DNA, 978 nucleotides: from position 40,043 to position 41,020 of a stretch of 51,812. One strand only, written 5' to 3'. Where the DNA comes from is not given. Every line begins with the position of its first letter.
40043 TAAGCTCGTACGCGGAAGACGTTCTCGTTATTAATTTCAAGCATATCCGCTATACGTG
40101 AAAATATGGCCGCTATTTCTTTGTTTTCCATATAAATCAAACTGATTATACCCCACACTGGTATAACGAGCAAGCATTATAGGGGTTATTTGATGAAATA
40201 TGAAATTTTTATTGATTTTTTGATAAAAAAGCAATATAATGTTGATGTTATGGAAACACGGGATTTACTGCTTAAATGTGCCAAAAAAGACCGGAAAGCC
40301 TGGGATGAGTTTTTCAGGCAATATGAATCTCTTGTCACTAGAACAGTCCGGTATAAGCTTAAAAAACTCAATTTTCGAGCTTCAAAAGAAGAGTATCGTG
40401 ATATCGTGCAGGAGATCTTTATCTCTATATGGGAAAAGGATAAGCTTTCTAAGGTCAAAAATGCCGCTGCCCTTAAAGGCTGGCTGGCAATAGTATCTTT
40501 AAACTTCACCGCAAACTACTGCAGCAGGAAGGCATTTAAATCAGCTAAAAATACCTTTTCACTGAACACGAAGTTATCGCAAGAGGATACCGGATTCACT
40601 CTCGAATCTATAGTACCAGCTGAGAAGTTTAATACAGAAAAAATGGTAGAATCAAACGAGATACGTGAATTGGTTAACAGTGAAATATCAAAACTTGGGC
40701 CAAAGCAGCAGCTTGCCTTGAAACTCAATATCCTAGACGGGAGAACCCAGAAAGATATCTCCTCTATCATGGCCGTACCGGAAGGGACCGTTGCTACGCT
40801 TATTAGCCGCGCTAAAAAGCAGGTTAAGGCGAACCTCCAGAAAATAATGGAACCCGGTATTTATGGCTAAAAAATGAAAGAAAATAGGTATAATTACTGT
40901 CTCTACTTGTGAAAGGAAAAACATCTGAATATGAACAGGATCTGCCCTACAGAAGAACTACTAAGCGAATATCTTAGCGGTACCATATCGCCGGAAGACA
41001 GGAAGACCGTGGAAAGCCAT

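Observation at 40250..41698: ECF sigma / zinc anti-sigma / SpoVG module with a self-revealing promoter, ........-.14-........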

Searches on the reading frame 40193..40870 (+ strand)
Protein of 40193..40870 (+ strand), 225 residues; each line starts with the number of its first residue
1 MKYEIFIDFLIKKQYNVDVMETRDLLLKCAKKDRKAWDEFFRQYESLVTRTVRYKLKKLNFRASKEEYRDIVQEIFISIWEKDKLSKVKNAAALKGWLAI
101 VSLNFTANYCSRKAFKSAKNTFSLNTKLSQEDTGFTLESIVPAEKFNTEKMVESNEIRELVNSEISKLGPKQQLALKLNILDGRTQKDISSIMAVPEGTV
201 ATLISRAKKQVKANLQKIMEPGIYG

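Call 7: search_protein_families(library=pfam, proteins=[window:40250-40870:+], max_evalue=0.01)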
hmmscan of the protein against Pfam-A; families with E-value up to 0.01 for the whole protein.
window:40250-40870:+ (206 aa): 5 families
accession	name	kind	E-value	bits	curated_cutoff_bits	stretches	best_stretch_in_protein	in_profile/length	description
PF08281.18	Sigma70_r4_2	-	1.2e-10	41.3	25.7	1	144-191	6-53/54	Sigma-70, region 4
PF04545.22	Sigma70_r4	-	4.8e-06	26.4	24.1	1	146-193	2-49/50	Sigma-70, region 4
PF04542.20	Sigma70_r2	-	0.0011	19.2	24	1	22-93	2-67/71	Sigma-70 region 2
PF07638.17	Sigma70_ECF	-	0.005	17.2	21.1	0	6-193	7-180/185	ECF sigma factor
PF22233.2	PhyR_sigma-like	-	0.0065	16.7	27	0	147-192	2-47/50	Response regulator PhyR, sigma-like domain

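Call 8: find_encoding_contigs(protein=window:40250-40870:+, flank=10000, max_places=6)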
Protein window:40250-40870:+ (206 aa): no gene with exactly this product is on record in the collection.

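Call 10: find_homologous_proteins(query=window:40193-40870:+, max_evalue=0.00001)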
Query window:40193-40870:+ (225 aa): 50 proteins with E <= 0.00001 among 301 candidates.
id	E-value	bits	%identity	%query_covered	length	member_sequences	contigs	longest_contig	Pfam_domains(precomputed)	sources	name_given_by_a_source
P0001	6.0e-139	479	100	100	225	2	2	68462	PF04545.23,PF08281.19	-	-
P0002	9.9e-104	364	75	100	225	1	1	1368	PF04545.23,PF08281.19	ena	-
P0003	1.2e-85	305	70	91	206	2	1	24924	PF04545.23,PF08281.19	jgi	jgi:RNA polymerase sigma-70 factor (ECF subfamily)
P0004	5.7e-83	296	65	97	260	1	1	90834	PF04545.23,PF08281.19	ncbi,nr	ncbi:MAG: sigma-70 family RNA polymerase sigma factor [Candidatus Omnitrophica bacterium]|nr:sigma-7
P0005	1.0e-69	253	56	97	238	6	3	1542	PF04545.23,PF08281.19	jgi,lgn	-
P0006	1.6e-68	249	56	98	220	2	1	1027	PF08281.19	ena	-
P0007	1.8e-66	242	55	89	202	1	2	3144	PF04545.23,PF08281.19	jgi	jgi:RNA polymerase sigma-70 factor (ECF subfamily)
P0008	3.9e-66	241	57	88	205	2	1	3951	PF04545.23,PF08281.19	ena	-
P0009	2.3e-65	239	58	89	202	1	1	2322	PF04545.23,PF08281.19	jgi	jgi:RNA polymerase sigma-70 factor (ECF subfamily)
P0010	2.8e-63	232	54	89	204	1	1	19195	PF04545.23,PF08281.19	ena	-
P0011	6.1e-63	231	52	89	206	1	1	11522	PF04542.21,PF08281.19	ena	-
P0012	1.1e-62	230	55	89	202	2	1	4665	PF04545.23,PF08281.19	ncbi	-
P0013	2.3e-62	229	54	89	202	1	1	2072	PF04545.23,PF08281.19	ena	-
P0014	2.5e-62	229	56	83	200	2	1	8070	PF04545.23,PF08281.19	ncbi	-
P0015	5.0e-61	224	54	87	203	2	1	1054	PF04545.23,PF08281.19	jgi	jgi:RNA polymerase sigma-70 factor (ECF subfamily)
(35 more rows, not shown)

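Call 12: find_related_loci(query=A1, collection=genome_contigs, flank=6000)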
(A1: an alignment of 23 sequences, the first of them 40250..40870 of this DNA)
Query A1 (206 aa) in genome_contigs; peptide patterns used: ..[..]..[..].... (x = any residue, [..] = any of these).
600 stretches matched a pattern (row limit reached: there are more); 274 encode a relative of the query (tblastn E <= 1e-3); the best 80 are kept; 80 distinct loci.
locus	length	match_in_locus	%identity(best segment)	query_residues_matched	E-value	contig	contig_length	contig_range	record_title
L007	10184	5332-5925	55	1-198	1e-72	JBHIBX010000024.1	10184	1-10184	MAG: Candidatus Omnitrophota bacterium isolate FS_3_bin.19 NODE_593_length_10184_cov_4.872742, whole genome shotgun sequ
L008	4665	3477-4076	55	1-200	2e-70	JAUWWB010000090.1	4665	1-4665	MAG: Candidatus Omnitrophota bacterium isolate CSMAG_2647 CSMAG_2647_k127_330642_length_4665_cov_11.0000, whole genome s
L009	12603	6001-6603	54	1-201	2e-67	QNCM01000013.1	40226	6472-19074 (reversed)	MAG: Candidatus Makaraimicrobium thalassicum isolate B134_G9 B134_Guay9_scaffold_00185, whole genome shotgun sequence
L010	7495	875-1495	50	1-206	1e-65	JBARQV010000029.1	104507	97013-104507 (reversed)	MAG: Candidatus Omnitrophota bacterium isolate MFD13425_ilm_asm_bin19 k127_318933, whole genome shotgun sequence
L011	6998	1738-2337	51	1-200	2e-64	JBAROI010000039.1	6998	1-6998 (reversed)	MAG: Candidatus Omnitrophota bacterium isolate MFD13429_ilm_asm_bin31 k127_27880, whole genome shotgun sequence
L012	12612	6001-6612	48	1-204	4e-62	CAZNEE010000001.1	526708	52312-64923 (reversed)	MAG TPA_asm: uncultured Planctomycetia bacterium isolate binchicken_co334_196 genome assembly, contig: NODE_1_length_526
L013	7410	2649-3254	46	1-202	5e-60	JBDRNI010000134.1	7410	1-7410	MAG: Candidatus Omnitrophota bacterium isolate MEGAHIT-group-1.881 k141_8592591, whole genome shotgun sequence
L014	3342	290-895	43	1-203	4e-54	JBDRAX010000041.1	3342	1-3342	MAG: Candidatus Omnitrophota bacterium isolate MEGAHIT-group-1.1021 k141_149129, whole genome shotgun sequence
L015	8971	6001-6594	40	1-198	2e-48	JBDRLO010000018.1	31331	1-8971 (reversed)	MAG: Candidatus Omnitrophota bacterium isolate MEGAHIT-group-1.781 k141_8980282, whole genome shotgun sequence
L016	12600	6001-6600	38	5-201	7e-43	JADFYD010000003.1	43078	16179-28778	MAG: Candidatus Omnitrophota bacterium isolate nDJH6bin13 nDJH6_bin13_NODE_3_length_43078_cov_2.535424, whole genome sho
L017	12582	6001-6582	37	5-198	1e-39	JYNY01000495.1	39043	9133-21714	Candidatus Omnitrophus magneticus isolate SKK-01 SAG1772, whole genome shotgun sequence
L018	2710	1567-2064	27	6-196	3e-14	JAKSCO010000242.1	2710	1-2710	MAG: Bacteroidales bacterium isolate MAG.294 k141_8406143, whole genome shotgun sequence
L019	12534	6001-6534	24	2-197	3e-14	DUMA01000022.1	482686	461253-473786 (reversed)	MAG TPA_asm: Thermoanaerobacterales bacterium isolate AS04akNAM_31 28050_AS04, whole genome shotgun sequence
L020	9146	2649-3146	30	1-189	4e-14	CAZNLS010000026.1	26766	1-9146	MAG TPA_asm: uncultured Clostridia bacterium isolate binchicken_co275_129 genome assembly, contig: NODE_2110_length_2676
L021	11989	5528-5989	27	40-201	5e-13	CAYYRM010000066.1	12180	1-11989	MAG TPA_asm: uncultured Eubacteriales bacterium isolate binchicken_co168_205 genome assembly, contig: NODE_8920_length_1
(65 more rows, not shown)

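Call 19: search_protein_families(library=ncbifam, proteins=[window:40250-40870:+], max_evalue=0.01)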
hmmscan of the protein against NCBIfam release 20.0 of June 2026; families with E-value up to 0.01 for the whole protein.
window:40250-40870:+ (206 aa): 75 families (the best 25 are shown)
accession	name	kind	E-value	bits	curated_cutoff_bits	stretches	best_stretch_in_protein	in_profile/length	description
TIGR02937.1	sigma70-ECF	superfamily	2e-20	73.1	42.9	1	17-195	2-164/165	sigma-70 family RNA polymerase sigma factor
TIGR02985.1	Sig70_bacteroi1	subfamily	1.9e-17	64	126.4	1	17-196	2-162/162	RNA polymerase sigma-70 factor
NF007223.0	PRK09641.1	equivalog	4.4e-17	62.5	209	1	10-198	12-186/187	RNA polymerase sigma factor SigW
NF009171.0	PRK12518.1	equivalog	2.5e-16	60.1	208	1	3-198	14-186/191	RNA polymerase sigma factor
NF058625.1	sigma_PG0214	equivalog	2.4e-15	56.7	130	1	41-201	23-166/170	GFO_1088 family ECF-type sigma factor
TIGR02948.1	SigW_bacill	equivalog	1.3e-14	54.6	243.1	1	11-198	13-186/187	RNA polymerase sigma factor SigW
NF008888.0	PRK11922.1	equivalog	5.7e-14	52.3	204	1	4-201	18-201/231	RNA polymerase sigma factor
TIGR02939.1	RpoE_Sigma70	equivalog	2.2e-13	50.6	236.15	1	6-199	10-189/190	RNA polymerase sigma factor RpoE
NF007225.0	PRK09643.1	equivalog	4.1e-12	46.2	190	1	4-201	15-187/204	RNA polymerase sigma factor SigM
TIGR02984.1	Sig-70_plancto1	subfamily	5.8e-11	42.3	183.75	1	12-196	3-188/189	RNA polymerase sigma-70 factor, Planctomycetaceae-specific subfamily 1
NF009166.1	PRK12513.1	equivalog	7.7e-11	42.1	206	1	5-198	11-188/193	RNA polymerase sigma factor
NF009174.0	PRK12522.1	equivalog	7.8e-11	42.3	217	1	42-201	23-172/175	RNA polymerase sigma factor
NF004113.0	PRK05602.1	equivalog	8.8e-11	41.8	208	1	27-198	49-203/211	RNA polymerase sigma factor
NF009172.0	PRK12519.1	subfamily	5.2e-10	39.2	222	1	16-199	29-192/194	RNA polymerase sigma factor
TIGR02952.1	Sig70_famx2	equivalog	7.8e-10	38.9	206.45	1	8-194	3-168/170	ECF subfamily RNA polymerase sigma factor, BldN family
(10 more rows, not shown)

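Call 22: find_encoding_contigs(protein=P0003, flank=10000, max_places=2)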
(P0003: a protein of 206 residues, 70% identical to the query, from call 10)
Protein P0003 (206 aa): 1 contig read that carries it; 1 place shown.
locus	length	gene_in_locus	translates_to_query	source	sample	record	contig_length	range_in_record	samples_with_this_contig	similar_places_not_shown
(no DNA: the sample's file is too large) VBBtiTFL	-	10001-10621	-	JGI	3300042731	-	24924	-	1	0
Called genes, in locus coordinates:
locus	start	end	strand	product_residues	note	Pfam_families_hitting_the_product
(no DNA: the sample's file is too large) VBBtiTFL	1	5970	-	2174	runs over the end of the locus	PF00149:Metallophos, PF12850:Metallophos_2 (faint), PF00149:Metallophos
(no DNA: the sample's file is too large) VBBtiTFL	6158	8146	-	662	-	PF22745:Nlig-Ia, PF01653:DNA_ligase_aden, PF03120:OB_DNA_ligase, PF03119:DNA_ligase_ZBD, PF12826:HHH_2, PF14520:HHH_5 (weak), PF00633:HHH (faint), PF00533:BRCT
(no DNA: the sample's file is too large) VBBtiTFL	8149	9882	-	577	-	PF14716:HHH_8, PF14520:HHH_5, PF14791:DNA_pol_B_thumb, PF01876:RNase_P_p30 (weak), PF02811:PHP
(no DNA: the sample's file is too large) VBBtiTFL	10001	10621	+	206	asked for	PF08281:Sigma70_r4_2, PF04545:Sigma70_r4 (weak)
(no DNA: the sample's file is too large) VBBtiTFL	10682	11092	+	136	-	PF13490:zf-HC2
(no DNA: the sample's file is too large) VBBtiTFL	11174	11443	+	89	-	PF04026:SpoVG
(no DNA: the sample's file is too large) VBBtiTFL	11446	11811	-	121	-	-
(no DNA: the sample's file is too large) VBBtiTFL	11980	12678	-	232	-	PF00072:Response_reg, PF00486:Trans_reg_C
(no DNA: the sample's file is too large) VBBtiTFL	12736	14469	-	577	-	PF00515:TPR_1 (weak), PF13414:TPR_11, PF13424:TPR_12, PF13432:TPR_16, PF14559:TPR_19 (weak), PF13431:TPR_17, PF00515:TPR_1, PF07719:TPR_2, +6 more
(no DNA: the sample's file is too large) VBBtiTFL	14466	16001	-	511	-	PF20154:LNT_N, PF00795:CN_hydrolase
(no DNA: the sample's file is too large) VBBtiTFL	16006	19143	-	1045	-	PF07517:SecA_DEAD, PF00270:DEAD (weak), PF01043:SecA_PP_bind, PF21090:P-loop_SecA, PF07516:SecA_SW, PF02810:SEC-C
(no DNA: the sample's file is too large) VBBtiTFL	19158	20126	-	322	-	?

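Call 23: find_encoding_contigs(protein=P0004, flank=10000, max_places=2)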
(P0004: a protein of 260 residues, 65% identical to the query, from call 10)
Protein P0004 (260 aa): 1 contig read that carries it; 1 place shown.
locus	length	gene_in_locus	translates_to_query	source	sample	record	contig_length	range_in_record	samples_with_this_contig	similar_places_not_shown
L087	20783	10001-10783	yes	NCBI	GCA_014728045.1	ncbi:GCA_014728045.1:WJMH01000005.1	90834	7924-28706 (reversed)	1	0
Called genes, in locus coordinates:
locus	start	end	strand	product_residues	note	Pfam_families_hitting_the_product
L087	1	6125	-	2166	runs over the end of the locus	PF00149:Metallophos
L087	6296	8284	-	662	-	PF22745:Nlig-Ia, PF01653:DNA_ligase_aden, PF03120:OB_DNA_ligase, PF03119:DNA_ligase_ZBD, PF12826:HHH_2, PF14520:HHH_5, PF00533:BRCT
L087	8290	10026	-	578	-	PF14716:HHH_8, PF14520:HHH_5, PF14791:DNA_pol_B_thumb, PF02811:PHP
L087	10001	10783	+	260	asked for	PF08281:Sigma70_r4_2, PF04545:Sigma70_r4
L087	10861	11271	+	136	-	PF13490:zf-HC2 (weak)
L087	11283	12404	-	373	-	-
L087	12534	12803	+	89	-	PF04026:SpoVG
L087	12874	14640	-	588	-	PF00515:TPR_1 (weak), PF00515:TPR_1, PF21033:RMD1-3 (weak), PF13414:TPR_11, PF14559:TPR_19, PF00515:TPR_1, PF07719:TPR_2, PF13181:TPR_8, +6 more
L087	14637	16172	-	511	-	PF20154:LNT_N, PF00795:CN_hydrolase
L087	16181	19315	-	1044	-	PF07517:SecA_DEAD, PF00270:DEAD (faint), PF01043:SecA_PP_bind, PF21090:P-loop_SecA, PF07516:SecA_SW, PF02810:SEC-C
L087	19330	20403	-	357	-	PF03462:PCRF, PF00472:RF-1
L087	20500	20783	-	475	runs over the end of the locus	PF01541:GIY-YIG, PF27096:UvrC_M, PF08459:UvrC_RNaseH_dom, PF12826:HHH_2 (weak), PF14520:HHH_5 (weak)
